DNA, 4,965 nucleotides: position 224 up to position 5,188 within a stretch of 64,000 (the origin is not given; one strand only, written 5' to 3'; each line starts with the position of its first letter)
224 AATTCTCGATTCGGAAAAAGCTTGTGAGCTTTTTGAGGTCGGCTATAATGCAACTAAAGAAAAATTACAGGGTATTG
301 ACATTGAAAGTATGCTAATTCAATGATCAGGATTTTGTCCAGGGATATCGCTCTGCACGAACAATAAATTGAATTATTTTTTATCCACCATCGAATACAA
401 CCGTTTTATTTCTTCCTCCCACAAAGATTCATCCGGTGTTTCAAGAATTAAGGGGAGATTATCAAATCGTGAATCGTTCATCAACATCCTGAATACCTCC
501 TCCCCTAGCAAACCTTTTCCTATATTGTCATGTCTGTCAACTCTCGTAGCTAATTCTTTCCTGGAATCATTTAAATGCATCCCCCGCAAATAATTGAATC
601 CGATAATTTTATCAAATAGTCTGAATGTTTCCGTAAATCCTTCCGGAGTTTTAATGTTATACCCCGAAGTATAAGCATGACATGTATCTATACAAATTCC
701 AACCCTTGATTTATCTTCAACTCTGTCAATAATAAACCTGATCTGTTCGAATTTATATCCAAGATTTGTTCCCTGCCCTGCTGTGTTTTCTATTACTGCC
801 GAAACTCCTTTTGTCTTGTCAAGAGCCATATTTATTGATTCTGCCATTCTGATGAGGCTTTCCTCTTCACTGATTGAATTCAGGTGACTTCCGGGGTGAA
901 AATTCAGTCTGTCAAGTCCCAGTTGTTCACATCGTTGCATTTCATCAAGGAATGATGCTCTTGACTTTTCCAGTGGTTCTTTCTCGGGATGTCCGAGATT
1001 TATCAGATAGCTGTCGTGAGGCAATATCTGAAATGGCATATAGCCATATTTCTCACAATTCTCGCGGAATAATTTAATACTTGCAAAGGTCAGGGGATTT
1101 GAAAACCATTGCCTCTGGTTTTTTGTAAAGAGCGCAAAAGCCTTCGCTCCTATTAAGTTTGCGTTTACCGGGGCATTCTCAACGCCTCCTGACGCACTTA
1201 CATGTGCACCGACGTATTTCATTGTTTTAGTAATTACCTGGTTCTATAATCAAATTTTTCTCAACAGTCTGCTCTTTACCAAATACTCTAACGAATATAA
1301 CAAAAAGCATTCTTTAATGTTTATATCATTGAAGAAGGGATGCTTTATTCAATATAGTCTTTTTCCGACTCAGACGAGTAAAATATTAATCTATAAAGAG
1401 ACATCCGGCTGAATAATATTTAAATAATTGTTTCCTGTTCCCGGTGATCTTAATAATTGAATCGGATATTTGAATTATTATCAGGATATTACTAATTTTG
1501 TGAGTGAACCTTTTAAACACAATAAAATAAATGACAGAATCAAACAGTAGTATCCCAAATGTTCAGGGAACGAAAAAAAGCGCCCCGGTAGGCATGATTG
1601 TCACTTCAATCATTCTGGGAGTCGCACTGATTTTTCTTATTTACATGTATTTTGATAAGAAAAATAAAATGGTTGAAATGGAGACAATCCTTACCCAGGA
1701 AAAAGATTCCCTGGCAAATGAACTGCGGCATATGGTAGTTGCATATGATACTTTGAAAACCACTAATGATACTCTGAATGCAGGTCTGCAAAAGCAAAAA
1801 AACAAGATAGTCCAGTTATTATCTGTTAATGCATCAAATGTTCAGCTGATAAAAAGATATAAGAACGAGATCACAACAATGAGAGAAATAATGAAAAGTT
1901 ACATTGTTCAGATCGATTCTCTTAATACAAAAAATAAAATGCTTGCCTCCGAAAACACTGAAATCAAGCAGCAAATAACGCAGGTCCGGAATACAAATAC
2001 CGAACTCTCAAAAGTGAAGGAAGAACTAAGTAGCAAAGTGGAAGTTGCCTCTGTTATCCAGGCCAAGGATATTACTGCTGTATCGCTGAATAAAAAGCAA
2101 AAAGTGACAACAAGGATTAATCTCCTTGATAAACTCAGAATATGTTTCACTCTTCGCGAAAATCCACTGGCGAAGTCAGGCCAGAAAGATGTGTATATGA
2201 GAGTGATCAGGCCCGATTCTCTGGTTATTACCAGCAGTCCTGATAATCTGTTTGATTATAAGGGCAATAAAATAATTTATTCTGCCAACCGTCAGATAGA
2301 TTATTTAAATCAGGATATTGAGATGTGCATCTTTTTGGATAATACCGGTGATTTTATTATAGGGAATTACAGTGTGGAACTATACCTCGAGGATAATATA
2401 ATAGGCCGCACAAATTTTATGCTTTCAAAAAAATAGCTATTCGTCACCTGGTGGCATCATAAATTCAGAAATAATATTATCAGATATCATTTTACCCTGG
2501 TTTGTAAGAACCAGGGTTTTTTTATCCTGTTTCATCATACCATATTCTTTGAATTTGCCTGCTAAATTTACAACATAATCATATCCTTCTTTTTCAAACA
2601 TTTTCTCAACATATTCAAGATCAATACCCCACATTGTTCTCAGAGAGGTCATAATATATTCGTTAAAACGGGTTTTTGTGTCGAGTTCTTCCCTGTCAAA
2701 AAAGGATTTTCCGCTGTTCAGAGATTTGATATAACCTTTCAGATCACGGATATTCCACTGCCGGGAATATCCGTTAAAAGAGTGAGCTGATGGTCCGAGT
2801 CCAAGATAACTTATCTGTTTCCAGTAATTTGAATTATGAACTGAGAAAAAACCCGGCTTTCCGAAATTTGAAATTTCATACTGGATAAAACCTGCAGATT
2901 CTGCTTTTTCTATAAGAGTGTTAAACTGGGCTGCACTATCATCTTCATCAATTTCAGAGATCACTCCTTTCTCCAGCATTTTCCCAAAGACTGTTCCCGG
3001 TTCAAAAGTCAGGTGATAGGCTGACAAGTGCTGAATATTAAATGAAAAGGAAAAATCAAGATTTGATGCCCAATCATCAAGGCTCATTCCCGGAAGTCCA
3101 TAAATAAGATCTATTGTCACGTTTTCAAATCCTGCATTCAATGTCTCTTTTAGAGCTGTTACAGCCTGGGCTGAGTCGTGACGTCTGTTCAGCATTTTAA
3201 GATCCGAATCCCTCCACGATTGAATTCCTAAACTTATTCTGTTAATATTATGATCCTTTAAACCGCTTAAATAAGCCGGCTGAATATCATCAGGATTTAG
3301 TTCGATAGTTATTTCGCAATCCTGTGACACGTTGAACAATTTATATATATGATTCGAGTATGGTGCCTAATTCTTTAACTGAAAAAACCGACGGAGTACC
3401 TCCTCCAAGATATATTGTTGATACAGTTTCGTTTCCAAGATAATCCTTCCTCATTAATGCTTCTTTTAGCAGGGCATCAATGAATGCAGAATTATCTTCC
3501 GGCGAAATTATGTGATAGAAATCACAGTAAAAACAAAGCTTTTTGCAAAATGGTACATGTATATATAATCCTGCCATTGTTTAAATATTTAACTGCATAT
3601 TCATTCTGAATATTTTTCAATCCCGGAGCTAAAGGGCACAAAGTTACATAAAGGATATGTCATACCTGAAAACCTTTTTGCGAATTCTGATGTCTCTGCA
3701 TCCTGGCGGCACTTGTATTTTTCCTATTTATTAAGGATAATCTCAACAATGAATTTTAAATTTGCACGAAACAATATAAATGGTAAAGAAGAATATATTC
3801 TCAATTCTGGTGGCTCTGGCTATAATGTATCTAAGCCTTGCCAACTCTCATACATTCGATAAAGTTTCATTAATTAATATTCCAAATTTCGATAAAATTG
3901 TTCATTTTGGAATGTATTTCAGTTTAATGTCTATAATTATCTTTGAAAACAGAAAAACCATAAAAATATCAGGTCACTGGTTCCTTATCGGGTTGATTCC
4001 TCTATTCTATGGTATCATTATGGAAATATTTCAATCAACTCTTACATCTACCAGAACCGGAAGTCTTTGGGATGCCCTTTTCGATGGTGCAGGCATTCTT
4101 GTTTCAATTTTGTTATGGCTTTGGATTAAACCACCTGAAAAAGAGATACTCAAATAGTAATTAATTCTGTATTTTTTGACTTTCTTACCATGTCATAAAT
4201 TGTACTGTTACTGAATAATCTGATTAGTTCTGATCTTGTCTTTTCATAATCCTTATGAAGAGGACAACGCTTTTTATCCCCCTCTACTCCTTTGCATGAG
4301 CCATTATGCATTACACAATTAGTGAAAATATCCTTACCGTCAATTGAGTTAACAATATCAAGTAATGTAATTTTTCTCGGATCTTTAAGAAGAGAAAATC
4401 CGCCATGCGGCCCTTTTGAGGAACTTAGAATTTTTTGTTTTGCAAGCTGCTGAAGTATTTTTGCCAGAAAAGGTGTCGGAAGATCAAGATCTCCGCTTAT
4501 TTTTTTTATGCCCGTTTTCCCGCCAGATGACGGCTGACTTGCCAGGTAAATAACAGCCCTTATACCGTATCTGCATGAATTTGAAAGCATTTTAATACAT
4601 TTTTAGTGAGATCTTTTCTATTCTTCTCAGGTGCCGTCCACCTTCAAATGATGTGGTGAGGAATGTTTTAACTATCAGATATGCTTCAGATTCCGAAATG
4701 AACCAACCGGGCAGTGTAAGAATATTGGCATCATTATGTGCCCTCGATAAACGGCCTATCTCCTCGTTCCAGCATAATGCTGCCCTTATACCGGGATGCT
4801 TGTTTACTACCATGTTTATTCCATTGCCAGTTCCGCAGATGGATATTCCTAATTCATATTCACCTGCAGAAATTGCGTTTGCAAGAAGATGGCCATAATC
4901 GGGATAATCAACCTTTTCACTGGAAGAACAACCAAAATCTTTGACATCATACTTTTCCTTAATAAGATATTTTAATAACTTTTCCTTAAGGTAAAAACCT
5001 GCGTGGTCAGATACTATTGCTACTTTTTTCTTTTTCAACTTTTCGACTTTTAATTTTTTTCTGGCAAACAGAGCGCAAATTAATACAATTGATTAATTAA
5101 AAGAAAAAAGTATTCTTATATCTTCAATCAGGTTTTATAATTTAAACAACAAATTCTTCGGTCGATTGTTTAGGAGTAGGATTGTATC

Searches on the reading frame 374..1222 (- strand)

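Call 37: search_protein_families(library=pfam, proteins=[window:374-1222:-], max_evalue=0.0001)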
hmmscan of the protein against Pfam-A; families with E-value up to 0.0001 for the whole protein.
window:374-1222:- (282 aa): 1 family
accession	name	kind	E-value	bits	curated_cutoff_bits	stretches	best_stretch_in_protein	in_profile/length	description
PF01261.30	AP_endonuc_2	-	1.7e-60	205.3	31.1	1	23-277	6-248/249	Xylose isomerase-like TIM barrel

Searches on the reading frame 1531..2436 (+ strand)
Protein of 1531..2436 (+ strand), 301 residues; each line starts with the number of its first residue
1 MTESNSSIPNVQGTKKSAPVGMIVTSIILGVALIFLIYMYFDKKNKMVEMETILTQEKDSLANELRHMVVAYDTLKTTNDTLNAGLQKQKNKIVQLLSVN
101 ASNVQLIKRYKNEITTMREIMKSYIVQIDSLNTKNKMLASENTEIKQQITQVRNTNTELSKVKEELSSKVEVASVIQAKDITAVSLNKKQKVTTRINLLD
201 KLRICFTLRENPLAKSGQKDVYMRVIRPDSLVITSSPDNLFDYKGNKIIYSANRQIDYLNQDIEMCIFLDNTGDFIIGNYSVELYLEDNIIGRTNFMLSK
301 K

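Call 37: search_protein_families(library=pfam, proteins=[window:1531-2436:+], max_evalue=0.0001)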
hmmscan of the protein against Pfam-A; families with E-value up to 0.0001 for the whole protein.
window:1531-2436:+ (301 aa): 1 family
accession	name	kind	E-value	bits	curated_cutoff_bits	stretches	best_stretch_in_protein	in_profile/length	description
PF10473.14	CENP-F_leu_zip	-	4.3e-05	24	34.5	1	41-128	45-131/140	Leucine-rich repeats of kinetochore protein Cenp-F/LEK1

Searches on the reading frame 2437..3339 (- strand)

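Call 24: search_protein_families(library=pfam, proteins=[window:2437-3339:-], max_evalue=0.001)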
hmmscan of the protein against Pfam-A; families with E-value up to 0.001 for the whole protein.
window:2437-3339:- (300 aa): 2 families
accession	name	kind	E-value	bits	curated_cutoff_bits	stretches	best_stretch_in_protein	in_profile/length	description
PF04055.27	Radical_SAM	-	1.1e-11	45.6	29.5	1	7-95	77-164/166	Radical SAM superfamily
PF06969.22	HemN_C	-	0.00012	22.5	24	0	219-284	1-66/67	HemN C-terminal domain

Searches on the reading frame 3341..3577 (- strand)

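Call 24: search_protein_families(library=pfam, proteins=[window:3341-3577:-], max_evalue=0.001)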
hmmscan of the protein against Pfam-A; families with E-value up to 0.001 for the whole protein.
window:3341-3577:- (78 aa): 1 family
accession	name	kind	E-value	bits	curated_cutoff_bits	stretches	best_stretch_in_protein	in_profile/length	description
PF04055.27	Radical_SAM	-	4.8e-06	27.3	29.5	1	5-66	1-60/166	Radical SAM superfamily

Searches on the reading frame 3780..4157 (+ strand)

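Call 37: search_protein_families(library=pfam, proteins=[window:3780-4157:+], max_evalue=0.0001)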
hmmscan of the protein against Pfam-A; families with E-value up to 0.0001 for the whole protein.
window:3780-4157:+ (125 aa): 1 family
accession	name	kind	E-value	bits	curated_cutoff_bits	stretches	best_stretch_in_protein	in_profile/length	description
PF04892.17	VanZ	-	3.4e-06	28.1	30.1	1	28-116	52-125/126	VanZ like family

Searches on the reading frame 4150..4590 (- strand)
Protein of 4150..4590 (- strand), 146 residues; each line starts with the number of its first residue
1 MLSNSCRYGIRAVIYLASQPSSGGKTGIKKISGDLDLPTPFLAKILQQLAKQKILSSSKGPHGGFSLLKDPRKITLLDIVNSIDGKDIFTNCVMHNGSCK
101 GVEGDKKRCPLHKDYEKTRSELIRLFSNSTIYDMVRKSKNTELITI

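Call 24: search_protein_families(library=pfam, proteins=[window:4150-4590:-], max_evalue=0.001)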
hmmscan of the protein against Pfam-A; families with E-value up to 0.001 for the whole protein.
window:4150-4590:- (146 aa): 1 family
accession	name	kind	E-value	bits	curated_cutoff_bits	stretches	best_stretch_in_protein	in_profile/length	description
PF02082.26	Rrf2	-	8.2e-29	100.9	30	1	2-136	1-131/132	Iron-dependent Transcriptional regulator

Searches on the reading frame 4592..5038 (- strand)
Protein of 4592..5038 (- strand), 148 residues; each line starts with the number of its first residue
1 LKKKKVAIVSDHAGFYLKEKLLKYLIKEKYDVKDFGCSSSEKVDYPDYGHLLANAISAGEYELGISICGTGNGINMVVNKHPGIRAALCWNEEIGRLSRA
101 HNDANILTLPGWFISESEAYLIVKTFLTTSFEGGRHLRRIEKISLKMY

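Call 24: search_protein_families(library=pfam, proteins=[window:4592-5038:-], max_evalue=0.001)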
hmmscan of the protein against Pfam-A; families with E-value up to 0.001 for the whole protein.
window:4592-5038:- (148 aa): 1 family
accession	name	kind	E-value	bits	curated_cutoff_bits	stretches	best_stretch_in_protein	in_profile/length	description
PF02502.23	LacAB_rpiB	-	7.5e-55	185.1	24.7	1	6-143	1-138/138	Ribose/Galactose Isomerase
